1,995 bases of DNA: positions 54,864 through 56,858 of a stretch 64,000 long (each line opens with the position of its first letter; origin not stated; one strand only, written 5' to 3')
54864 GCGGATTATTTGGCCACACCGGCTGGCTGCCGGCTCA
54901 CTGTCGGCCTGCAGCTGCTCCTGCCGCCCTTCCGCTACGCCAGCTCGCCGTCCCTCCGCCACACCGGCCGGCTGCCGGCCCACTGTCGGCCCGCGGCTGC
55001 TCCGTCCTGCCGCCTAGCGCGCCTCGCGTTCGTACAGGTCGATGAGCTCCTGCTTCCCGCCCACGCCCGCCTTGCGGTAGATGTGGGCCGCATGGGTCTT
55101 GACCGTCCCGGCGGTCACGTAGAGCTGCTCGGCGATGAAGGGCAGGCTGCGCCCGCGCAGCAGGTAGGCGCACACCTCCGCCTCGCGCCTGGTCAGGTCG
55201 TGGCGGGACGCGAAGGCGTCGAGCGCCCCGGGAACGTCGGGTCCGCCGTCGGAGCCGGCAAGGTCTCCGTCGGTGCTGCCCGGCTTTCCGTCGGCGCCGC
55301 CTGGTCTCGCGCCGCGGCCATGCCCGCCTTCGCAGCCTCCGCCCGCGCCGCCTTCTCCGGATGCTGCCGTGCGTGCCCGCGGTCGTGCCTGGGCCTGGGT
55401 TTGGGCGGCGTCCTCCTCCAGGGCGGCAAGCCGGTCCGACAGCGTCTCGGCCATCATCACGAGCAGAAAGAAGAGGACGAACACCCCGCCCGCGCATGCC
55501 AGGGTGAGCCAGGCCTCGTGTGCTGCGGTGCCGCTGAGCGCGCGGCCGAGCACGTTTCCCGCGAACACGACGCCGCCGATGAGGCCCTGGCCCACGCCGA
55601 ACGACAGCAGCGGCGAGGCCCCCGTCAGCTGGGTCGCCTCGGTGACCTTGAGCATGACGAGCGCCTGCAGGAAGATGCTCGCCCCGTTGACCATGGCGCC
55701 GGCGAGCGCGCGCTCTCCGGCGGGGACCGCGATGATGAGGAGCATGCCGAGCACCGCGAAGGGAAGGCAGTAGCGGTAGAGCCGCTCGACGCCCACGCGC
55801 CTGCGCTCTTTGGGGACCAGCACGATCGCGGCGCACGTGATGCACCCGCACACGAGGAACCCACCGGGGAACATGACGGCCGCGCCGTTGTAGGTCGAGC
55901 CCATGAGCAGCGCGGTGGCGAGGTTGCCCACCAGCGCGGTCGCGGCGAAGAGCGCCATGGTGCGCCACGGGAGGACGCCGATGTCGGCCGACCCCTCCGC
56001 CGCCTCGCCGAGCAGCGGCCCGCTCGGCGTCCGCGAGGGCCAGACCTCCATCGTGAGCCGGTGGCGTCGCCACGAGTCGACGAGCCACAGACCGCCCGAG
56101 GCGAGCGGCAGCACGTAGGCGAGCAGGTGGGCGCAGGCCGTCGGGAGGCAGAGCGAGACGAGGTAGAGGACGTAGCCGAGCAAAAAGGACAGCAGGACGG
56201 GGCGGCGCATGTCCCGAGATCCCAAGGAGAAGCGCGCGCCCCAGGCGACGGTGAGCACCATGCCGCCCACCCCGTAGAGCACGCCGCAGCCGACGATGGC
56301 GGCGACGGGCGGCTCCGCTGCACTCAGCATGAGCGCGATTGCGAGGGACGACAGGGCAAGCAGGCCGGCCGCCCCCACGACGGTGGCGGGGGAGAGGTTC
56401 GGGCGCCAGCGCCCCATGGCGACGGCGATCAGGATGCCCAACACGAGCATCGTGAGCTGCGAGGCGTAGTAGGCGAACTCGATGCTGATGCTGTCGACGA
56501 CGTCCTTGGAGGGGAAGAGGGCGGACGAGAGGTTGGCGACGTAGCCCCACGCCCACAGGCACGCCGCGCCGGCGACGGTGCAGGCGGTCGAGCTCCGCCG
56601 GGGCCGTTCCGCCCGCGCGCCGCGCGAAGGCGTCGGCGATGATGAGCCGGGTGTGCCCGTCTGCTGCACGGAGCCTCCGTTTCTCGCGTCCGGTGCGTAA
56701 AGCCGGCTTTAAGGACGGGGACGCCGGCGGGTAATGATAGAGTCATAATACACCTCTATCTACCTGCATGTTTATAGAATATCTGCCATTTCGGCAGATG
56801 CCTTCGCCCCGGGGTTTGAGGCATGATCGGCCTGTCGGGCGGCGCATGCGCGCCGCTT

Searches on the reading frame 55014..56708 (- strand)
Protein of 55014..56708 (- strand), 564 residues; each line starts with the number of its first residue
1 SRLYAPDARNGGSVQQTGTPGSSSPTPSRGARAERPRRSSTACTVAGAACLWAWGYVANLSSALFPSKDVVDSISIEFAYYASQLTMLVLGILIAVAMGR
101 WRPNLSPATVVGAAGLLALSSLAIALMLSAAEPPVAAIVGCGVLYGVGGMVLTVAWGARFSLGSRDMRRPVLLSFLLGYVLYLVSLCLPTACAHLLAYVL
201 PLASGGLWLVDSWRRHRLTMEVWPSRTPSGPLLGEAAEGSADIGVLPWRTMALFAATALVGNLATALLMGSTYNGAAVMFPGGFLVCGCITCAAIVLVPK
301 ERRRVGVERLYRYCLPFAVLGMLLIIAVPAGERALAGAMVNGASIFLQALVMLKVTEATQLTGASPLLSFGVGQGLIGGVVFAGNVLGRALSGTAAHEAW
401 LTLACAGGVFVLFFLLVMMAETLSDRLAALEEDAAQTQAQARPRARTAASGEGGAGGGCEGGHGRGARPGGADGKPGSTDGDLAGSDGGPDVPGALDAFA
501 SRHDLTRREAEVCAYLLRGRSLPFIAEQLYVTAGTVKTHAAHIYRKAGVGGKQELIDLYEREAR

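Call 30: search_protein_families(library=pfam, proteins=[window:55014-56708:-], max_evalue=0.00001)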
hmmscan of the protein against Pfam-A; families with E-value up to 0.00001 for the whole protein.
window:55014-56708:- (564 aa): 1 family
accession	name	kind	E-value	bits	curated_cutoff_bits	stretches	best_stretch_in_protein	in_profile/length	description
PF00196.25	GerE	-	1.2e-10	41.3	23.5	1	505-558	3-56/57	Bacterial regulatory proteins, luxR family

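Call 40: find_encoding_contigs(protein=window:55017-56669:-, flank=10000, max_places=6)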
Protein window:55017-56669:- (551 aa): 5 contigs read that carry it; 4 places shown.
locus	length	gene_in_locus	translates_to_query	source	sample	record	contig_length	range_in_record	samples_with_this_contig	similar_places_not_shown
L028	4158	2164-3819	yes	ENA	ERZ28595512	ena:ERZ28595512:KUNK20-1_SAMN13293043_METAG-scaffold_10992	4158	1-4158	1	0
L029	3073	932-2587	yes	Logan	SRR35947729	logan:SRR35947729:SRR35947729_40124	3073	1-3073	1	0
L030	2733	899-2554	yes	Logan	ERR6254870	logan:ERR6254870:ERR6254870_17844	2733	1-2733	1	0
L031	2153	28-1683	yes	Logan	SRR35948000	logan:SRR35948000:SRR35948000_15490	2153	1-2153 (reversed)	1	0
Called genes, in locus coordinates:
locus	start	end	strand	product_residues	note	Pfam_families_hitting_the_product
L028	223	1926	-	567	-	PF01266:DAO (faint), PF00890:FAD_binding_2, PF12831:FAD_oxidored (weak)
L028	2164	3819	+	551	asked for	PF00196:GerE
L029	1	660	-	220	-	?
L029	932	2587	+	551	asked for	PF00196:GerE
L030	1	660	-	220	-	?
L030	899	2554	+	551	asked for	PF00196:GerE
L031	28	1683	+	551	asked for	PF00196:GerE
